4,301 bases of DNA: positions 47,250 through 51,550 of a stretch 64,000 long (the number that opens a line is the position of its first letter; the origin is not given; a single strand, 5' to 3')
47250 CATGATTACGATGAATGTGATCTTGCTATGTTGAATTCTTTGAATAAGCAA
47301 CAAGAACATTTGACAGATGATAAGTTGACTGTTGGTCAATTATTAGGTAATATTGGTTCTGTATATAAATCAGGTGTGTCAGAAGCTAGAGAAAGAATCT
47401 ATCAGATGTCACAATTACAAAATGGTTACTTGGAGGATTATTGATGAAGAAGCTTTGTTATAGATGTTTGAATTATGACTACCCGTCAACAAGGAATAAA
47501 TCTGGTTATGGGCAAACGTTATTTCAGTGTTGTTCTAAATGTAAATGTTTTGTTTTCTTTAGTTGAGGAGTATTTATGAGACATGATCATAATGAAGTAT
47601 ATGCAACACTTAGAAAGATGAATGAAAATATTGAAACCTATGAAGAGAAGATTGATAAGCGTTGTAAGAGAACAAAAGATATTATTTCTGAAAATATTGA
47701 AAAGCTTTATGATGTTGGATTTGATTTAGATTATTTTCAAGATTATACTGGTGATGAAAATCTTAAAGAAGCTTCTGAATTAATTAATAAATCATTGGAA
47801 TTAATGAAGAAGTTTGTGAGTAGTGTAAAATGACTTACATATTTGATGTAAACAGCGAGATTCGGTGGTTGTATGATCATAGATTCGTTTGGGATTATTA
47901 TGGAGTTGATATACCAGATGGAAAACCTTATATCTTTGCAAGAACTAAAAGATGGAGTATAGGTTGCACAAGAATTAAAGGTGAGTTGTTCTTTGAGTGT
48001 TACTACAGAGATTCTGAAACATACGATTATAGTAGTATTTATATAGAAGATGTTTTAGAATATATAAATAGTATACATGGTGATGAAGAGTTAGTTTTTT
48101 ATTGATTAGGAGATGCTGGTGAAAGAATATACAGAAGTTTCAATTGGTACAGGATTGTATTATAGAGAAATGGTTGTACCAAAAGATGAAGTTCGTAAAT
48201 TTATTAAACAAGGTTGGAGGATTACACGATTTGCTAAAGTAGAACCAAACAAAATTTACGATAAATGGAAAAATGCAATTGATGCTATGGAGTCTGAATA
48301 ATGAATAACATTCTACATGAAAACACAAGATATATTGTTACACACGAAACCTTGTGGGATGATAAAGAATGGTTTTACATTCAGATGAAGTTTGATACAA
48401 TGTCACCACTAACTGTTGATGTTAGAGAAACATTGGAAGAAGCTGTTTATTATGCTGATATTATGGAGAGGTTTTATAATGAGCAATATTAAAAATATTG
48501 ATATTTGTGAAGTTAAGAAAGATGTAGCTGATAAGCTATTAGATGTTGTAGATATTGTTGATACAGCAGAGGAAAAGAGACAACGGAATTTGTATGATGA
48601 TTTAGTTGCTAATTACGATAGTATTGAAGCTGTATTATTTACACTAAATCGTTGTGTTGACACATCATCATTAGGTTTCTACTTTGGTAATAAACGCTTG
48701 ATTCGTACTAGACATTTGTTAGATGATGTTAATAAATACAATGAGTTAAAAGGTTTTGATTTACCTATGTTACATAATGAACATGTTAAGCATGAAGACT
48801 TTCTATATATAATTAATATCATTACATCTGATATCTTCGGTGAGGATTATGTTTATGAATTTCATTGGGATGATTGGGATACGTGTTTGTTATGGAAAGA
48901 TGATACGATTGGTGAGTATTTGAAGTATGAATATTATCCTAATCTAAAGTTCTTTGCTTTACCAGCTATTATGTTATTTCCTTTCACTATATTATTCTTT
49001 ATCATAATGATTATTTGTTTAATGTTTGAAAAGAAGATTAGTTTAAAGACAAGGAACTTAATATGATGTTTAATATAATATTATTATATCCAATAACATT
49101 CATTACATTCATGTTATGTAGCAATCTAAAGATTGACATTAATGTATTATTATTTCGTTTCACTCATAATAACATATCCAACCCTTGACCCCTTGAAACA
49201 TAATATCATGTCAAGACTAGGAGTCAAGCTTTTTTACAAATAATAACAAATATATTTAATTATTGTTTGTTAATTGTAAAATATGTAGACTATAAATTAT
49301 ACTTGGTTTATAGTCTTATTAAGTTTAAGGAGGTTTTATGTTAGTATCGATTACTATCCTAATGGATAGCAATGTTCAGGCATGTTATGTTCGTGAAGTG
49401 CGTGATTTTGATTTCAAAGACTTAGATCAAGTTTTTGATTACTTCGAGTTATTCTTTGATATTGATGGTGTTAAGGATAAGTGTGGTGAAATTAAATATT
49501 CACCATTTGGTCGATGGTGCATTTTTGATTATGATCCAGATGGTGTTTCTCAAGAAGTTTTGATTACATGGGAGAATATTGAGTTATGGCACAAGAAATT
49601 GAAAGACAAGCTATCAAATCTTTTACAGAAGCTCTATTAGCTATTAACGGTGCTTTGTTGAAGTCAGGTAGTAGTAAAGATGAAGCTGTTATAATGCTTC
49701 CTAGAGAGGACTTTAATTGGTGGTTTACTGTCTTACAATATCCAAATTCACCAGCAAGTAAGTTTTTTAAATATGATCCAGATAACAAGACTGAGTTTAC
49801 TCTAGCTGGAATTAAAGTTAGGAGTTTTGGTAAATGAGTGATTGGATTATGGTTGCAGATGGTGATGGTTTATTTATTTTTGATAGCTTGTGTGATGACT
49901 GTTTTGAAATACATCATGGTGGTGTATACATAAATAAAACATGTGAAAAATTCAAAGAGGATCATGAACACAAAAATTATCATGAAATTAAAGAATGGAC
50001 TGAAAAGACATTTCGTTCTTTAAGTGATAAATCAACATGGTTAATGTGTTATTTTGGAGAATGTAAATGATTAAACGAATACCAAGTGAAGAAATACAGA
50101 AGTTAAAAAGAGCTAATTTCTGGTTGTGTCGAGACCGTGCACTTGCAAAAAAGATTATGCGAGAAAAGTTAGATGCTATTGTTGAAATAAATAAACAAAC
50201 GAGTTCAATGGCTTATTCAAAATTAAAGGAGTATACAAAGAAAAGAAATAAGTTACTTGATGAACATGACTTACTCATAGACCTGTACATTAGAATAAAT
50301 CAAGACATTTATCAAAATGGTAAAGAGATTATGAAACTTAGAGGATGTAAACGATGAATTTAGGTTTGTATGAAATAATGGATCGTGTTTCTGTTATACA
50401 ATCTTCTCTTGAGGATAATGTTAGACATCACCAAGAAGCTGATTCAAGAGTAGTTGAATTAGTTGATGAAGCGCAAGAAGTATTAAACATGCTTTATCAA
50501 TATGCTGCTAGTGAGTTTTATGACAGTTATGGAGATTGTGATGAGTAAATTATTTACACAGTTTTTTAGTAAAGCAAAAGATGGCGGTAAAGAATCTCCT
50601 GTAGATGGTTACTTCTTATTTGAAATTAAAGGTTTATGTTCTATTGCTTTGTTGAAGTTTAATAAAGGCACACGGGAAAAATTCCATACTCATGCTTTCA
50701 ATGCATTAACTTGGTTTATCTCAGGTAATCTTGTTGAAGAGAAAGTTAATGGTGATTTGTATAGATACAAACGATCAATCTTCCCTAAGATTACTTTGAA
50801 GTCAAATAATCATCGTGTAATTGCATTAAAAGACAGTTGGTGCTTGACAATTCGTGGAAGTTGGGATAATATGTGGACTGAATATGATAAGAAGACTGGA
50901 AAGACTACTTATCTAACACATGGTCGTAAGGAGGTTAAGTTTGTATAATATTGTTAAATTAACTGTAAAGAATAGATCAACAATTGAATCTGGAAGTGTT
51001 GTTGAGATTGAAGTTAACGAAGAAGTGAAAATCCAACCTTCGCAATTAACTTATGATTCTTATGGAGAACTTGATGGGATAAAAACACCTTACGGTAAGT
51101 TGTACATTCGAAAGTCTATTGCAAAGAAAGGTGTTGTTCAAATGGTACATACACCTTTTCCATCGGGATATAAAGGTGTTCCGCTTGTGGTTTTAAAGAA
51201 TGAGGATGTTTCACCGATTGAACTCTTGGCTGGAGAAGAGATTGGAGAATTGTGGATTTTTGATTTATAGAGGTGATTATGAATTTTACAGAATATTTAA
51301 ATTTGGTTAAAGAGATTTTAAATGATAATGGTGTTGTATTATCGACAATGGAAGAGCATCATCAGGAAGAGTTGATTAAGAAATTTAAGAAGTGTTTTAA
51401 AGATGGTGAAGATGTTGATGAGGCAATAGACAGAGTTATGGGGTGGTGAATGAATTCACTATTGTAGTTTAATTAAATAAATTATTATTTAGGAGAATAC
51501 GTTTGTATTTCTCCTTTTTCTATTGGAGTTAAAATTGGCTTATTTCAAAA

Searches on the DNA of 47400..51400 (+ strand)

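Call 41: search_dna_similar(query=window:47400-51400:+, collection=phages, mode=distant, max_rows=30)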
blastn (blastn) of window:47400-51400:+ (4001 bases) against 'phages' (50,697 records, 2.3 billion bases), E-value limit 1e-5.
Records with a match: 11; places in all: 21; records where one place covers at least 80% of the query: 0.
Best place of each record, by identity: >=99% 1; 90-95% 1; 80-90% 4; 60-80% 5.
By first word of the organism name: Acinetobacter 8; Cobetia 1; Pseudoalteromonas 1; Bacillus 1.
By host as written in the record: Acinetobacter baumannii 3; - 2; Acinetobacter baumannii NIPH601 1; Acinetobacter baumannii AC54 1; Acinetobacter baumannii XH198 1; Cobetia marina DSMZ 4741 1; Pseudoalteromonas phenolica 1; Bacillus sp 1.
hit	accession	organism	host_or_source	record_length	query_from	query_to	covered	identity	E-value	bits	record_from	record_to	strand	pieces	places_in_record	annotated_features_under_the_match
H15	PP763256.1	Acinetobacter phage Ab3-TPeters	Acinetobacter baumannii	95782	167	4001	78%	99.1%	0e+0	5468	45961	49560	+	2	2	hypothetical protein (x13) | dCMP deaminase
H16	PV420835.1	Acinetobacter phage phiAB441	Acinetobacter baumannii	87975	7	4001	70%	90.8%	0e+0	3921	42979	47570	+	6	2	hypothetical protein (x16) | dCMP deaminase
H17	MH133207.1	Acinetobacter phage vB_AbaM_B9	Acinetobacter baumannii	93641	1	4001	59%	89.7%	0e+0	3171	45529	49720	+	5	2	hypothetical protein (x12) | endonuclease | CMP deaminase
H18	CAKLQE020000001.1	Acinetobacter phage MD-2021a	not known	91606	7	4001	52%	89.7%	0e+0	2823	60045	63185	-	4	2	Uncharacterised protein (x9) | ribD: riboflavin biosynthesis protein RibD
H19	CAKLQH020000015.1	Acinetobacter phage MD-2021a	not known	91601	7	4001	52%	89.7%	0e+0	2823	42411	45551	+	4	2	Uncharacterised protein (x9) | ribD_1: riboflavin biosynthesis protein RibD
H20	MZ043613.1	Acinetobacter phage TaPaz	Acinetobacter baumannii NIPH601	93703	167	2443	52%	85.7%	0e+0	2404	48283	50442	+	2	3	hypothetical protein (x7)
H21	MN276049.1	Acinetobacter phage BS46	Acinetobacter baumannii AC54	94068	2153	4001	18%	68.3%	2e-36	258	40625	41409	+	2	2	hypothetical protein (x4)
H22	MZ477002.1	Acinetobacter phage Phab24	Acinetobacter baumannii XH198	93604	2666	3145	12%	70.7%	5e-25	221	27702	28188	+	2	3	hypothetical protein (x2) | ribosome_binding_site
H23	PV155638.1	Cobetia phage Carin-5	Cobetia marina DSMZ 4741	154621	3172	3492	8%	67.5%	4e-19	104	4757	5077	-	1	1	cysteine dioxygenase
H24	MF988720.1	Pseudoalteromonas phage J2-1_QLiu-2017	Pseudoalteromonas phenolica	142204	3172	3342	4%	70.8%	4e-13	84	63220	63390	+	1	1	hypothetical protein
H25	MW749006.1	Bacillus phage vB_BspM_AgentSmith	Bacillus sp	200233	3178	3322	4%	72.8%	1e-12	83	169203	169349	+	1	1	hypothetical protein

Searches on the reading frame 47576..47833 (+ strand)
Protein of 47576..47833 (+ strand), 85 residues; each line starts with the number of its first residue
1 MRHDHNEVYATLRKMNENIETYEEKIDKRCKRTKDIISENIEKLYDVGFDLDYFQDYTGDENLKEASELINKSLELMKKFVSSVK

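Call 47: search_protein_families(library=pfam, proteins=[window:47576-47833:+], max_evalue=0.01)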
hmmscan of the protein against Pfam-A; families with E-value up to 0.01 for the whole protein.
window:47576-47833:+ (85 aa): 1 family
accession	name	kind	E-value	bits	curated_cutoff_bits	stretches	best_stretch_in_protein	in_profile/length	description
PF00957.27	Synaptobrevin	-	0.00044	20.4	26.4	1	25-75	7-56/89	Synaptobrevin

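Call 48: search_protein_families(library=phrogs, proteins=[window:47576-47833:+], max_evalue=0.001)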
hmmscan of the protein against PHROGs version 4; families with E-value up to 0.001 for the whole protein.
window:47576-47833:+ (85 aa): 0 families

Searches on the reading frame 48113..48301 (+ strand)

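Call 90: search_protein_families(library=phrogs, proteins=[window:48113-48301:+], max_evalue=0.001)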
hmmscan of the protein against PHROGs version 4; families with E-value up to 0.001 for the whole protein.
window:48113-48301:+ (62 aa): 1 family
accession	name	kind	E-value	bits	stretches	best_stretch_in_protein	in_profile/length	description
phrog_14884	-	unknown function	5.6e-20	72.2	1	4-61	27-84/85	-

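Call 91: search_protein_families(library=pfam, proteins=[window:48113-48301:+], max_evalue=0.01)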
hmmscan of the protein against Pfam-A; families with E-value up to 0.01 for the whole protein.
window:48113-48301:+ (62 aa): 0 families

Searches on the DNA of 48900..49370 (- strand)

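Call 8: search_dna_similar(query=window:48950-49370:-, collection=phages, mode=distant, max_rows=30)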
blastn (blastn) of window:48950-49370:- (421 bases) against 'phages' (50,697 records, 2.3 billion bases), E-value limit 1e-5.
Records with a match: 6; places in all: 12; records where one place covers at least 80% of the query: 6.
Best place of each record, by identity: >=99% 1; 90-95% 4; 80-90% 1.
By first word of the organism name: Acinetobacter 6.
By host as written in the record: Acinetobacter baumannii 3; - 2; Acinetobacter baumannii NIPH601 1.
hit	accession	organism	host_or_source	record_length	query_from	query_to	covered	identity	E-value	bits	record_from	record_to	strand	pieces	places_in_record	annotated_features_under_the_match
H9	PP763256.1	Acinetobacter phage Ab3-TPeters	Acinetobacter baumannii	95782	1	421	100%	99.3%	0e+0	746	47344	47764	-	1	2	hypothetical protein (x3)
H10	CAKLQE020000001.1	Acinetobacter phage MD-2021a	not known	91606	3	421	100%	93.1%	5e-177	626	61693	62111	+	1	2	Uncharacterised protein (x2)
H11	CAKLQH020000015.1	Acinetobacter phage MD-2021a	not known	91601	3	421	100%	93.1%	5e-177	626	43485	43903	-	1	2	Uncharacterised protein (x2)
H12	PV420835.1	Acinetobacter phage phiAB441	Acinetobacter baumannii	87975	3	418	99%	90.4%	3e-167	592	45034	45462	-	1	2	hypothetical protein (x2)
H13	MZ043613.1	Acinetobacter phage TaPaz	Acinetobacter baumannii NIPH601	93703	28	418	93%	92.3%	1e-160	571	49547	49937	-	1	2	hypothetical protein (x2)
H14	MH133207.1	Acinetobacter phage vB_AbaM_B9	Acinetobacter baumannii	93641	31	417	92%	88.9%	8e-137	491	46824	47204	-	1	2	hypothetical protein (x2)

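Call 10: get_annotated_region(hit=H13, flank=1500)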
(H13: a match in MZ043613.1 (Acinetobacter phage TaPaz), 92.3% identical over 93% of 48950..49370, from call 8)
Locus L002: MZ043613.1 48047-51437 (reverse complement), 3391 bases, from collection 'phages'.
description: Acinetobacter phage TaPaz, complete genome.
organism: Acinetobacter phage TaPaz (NCBI taxid 2834266)
taxonomy: Viruses; Duplodnaviria; Heunggongvirae; Uroviricota; Caudoviricetes
host: Acinetobacter baumannii NIPH601; source: waste water; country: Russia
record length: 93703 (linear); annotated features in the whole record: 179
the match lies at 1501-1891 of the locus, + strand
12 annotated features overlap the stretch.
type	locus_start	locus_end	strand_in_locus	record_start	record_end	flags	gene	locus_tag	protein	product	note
CDS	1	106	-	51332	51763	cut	-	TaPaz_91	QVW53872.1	CMP deaminase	-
CDS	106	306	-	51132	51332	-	-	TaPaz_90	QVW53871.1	hypothetical protein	-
CDS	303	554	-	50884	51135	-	-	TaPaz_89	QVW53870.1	hypothetical protein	-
CDS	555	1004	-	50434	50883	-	-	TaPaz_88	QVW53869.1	hypothetical protein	-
CDS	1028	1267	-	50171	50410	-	-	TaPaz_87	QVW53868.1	hypothetical protein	-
CDS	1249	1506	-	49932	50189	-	-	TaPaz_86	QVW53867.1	hypothetical protein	-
CDS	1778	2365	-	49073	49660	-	-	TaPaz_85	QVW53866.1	hypothetical protein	-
CDS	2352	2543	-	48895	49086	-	-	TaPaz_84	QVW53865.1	hypothetical protein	-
CDS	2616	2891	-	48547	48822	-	-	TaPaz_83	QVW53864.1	hypothetical protein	-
CDS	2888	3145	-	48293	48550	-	-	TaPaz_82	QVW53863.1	hypothetical protein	-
CDS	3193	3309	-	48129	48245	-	-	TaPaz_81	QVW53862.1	hypothetical protein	-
CDS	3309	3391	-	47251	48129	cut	-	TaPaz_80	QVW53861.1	hypothetical protein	-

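Call 17: get_annotated_region(hit=H9, flank=600)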
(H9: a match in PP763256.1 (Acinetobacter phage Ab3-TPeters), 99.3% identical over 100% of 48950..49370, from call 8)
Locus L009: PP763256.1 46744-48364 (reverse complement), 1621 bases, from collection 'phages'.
description: Acinetobacter phage Ab3-TPeters, complete genome.
organism: Acinetobacter phage Ab3-TPeters (NCBI taxid 3405110)
taxonomy: Viruses; Duplodnaviria; Heunggongvirae; Uroviricota; Caudoviricetes
host: Acinetobacter baumannii; source: -; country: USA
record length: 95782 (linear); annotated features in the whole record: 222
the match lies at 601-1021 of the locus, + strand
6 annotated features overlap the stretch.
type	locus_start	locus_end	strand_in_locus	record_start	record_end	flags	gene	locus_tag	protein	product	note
CDS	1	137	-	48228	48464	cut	-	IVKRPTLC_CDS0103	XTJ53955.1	hypothetical protein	-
CDS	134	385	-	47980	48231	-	-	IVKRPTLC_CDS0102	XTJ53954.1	hypothetical protein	-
CDS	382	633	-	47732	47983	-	-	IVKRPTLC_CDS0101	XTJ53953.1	hypothetical protein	-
CDS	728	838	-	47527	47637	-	-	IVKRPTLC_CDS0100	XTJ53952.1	hypothetical protein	-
CDS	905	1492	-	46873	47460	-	-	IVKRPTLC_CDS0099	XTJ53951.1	hypothetical protein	-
CDS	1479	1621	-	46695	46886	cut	-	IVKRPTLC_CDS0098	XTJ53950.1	hypothetical protein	-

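Call 18: get_annotated_region(hit=H10, flank=600)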
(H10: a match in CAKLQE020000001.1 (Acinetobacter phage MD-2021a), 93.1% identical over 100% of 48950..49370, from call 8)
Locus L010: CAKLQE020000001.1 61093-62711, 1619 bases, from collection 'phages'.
description: Acinetobacter phage MD-2021a strain 5899STDY8049192 genome assembly, contig: ERS3583568SCcontig000001, whole genome shotgun sequence.
organism: Acinetobacter phage MD-2021a (NCBI taxid 2899278)
taxonomy: Viruses; Duplodnaviria; Heunggongvirae; Uroviricota; Caudoviricetes
host: -; source: not known; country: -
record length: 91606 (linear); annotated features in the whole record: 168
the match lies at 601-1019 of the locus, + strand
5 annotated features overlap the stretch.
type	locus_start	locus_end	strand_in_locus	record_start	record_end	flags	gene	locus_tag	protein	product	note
CDS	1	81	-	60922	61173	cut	-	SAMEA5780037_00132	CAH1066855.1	Uncharacterised protein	-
CDS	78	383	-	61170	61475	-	-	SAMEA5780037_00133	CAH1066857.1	Uncharacterised protein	-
CDS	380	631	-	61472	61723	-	-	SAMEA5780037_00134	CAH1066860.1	Uncharacterised protein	-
CDS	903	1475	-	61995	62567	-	-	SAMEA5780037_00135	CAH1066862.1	Uncharacterised protein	-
CDS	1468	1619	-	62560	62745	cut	-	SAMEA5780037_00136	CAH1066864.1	Uncharacterised protein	-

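Call 19: get_annotated_region(hit=H12, flank=600)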
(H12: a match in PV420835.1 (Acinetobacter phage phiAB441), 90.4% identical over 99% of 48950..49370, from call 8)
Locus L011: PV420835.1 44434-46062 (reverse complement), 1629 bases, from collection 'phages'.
description: Acinetobacter phage phiAB441, complete genome.
organism: Acinetobacter phage phiAB441 (NCBI taxid 3413495)
taxonomy: Viruses; Duplodnaviria; Heunggongvirae; Uroviricota; Caudoviricetes
host: Acinetobacter baumannii; source: community sewage water; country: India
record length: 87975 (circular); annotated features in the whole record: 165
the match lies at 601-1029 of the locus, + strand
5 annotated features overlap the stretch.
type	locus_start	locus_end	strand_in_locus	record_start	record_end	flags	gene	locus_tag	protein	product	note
CDS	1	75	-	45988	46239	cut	-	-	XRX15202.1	hypothetical protein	-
CDS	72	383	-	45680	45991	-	-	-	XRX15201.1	hypothetical protein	-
CDS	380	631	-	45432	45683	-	-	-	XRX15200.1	hypothetical protein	-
CDS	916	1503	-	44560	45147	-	-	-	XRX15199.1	hypothetical protein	-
CDS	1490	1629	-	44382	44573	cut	-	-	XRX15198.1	hypothetical protein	-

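Call 20: get_annotated_region(hit=H14, flank=600)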
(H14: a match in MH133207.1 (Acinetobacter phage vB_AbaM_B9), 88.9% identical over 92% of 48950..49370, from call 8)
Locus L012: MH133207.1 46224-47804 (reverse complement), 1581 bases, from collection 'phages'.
description: Acinetobacter phage vB_AbaM_B9, complete genome.
organism: Acinetobacter phage vB_AbaM_B9 (NCBI taxid 2163899)
taxonomy: Viruses; Duplodnaviria; Heunggongvirae; Uroviricota; Caudoviricetes
host: Acinetobacter baumannii; source: -; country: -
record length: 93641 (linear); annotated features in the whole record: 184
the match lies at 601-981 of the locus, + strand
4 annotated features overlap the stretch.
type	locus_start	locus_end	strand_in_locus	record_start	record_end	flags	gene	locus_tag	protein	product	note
CDS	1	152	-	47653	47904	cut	-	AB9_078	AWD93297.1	hypothetical protein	-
CDS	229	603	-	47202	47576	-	-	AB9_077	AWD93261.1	hypothetical protein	-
CDS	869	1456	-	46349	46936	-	-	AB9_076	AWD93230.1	hypothetical protein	-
CDS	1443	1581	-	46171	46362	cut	-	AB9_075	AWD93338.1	hypothetical protein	-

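Call 53: search_rna_families(source=window, start=48900, end=49340, threshold=evalue, max_evalue=10, show_alignments=3)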
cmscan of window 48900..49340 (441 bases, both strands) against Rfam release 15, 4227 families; matches with E-value up to 10: 2.
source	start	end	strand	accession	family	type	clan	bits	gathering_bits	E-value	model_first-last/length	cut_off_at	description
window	48997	49042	+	RF00526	snoMe28S-U3344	Gene; snRNA; snoRNA; CD-box;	-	21.9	50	0.25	1-83/83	no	Small nucleolar RNA Me28S-U3344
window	48976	49038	+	RF03955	MIR2934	Gene; miRNA;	-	15.2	100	6.4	25-89/113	no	MIR2934 microRNA precursor family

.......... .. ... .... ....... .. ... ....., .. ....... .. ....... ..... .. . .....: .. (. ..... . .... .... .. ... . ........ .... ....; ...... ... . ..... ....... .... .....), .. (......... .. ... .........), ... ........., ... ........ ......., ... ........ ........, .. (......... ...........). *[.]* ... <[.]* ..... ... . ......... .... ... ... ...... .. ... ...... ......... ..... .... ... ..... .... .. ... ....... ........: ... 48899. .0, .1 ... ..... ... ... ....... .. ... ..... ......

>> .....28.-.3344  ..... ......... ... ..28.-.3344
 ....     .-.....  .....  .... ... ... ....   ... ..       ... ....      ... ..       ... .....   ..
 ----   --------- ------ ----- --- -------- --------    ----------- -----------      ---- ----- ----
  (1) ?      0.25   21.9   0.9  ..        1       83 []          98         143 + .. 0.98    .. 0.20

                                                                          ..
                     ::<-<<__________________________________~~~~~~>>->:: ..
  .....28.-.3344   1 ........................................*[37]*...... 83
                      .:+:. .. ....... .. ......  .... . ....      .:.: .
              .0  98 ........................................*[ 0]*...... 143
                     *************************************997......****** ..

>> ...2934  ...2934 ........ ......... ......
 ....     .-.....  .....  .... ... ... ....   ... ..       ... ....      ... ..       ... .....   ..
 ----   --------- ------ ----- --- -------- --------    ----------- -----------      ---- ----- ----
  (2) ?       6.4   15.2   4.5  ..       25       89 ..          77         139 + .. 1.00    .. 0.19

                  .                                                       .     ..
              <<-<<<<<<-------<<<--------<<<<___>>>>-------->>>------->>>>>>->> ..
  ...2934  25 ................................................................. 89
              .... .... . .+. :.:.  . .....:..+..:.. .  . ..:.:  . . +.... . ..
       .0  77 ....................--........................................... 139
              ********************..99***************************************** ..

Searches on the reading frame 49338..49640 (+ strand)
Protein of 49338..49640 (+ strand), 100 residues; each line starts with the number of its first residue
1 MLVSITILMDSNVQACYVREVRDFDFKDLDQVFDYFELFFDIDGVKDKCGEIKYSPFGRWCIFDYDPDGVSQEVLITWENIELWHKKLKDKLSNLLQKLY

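Call 47: search_protein_families(library=pfam, proteins=[window:49338-49640:+], max_evalue=0.01)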
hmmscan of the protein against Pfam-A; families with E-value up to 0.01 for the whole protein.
window:49338-49640:+ (100 aa): 0 families

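Call 48: search_protein_families(library=phrogs, proteins=[window:49338-49640:+], max_evalue=0.001)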
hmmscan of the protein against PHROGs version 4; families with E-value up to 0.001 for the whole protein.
window:49338-49640:+ (100 aa): 0 families

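Call 71: find_homologous_proteins(query=window:49338-49640:+, max_evalue=0.001)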
Query window:49338-49640:+ (100 aa): 2 proteins with E <= 0.001 among 2 candidates.
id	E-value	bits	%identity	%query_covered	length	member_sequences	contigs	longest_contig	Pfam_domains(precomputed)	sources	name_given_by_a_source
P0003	1.1e-46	175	94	83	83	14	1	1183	-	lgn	-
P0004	3.9e-43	164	86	83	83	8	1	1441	-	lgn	-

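Call 72: find_encoding_contigs(protein=P0004, flank=3000, max_places=5)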
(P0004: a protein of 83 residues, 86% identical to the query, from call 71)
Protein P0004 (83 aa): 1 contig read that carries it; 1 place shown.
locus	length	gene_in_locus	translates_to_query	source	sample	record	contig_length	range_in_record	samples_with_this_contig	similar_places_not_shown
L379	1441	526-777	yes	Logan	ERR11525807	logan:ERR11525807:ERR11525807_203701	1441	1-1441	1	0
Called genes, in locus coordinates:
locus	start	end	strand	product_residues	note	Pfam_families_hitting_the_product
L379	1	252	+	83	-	?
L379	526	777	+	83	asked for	-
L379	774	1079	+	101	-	-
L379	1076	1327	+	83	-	-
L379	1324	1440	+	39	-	?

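Call 73: find_encoding_contigs(protein=P0003, flank=3000, max_places=5)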
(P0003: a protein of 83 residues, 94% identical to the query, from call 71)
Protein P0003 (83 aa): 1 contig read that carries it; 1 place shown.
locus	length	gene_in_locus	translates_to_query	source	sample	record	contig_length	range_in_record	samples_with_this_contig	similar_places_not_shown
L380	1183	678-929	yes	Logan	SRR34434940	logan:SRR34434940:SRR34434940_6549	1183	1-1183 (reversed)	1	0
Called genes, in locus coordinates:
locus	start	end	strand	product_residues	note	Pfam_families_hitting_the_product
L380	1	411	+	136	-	?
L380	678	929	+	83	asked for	-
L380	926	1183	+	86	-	?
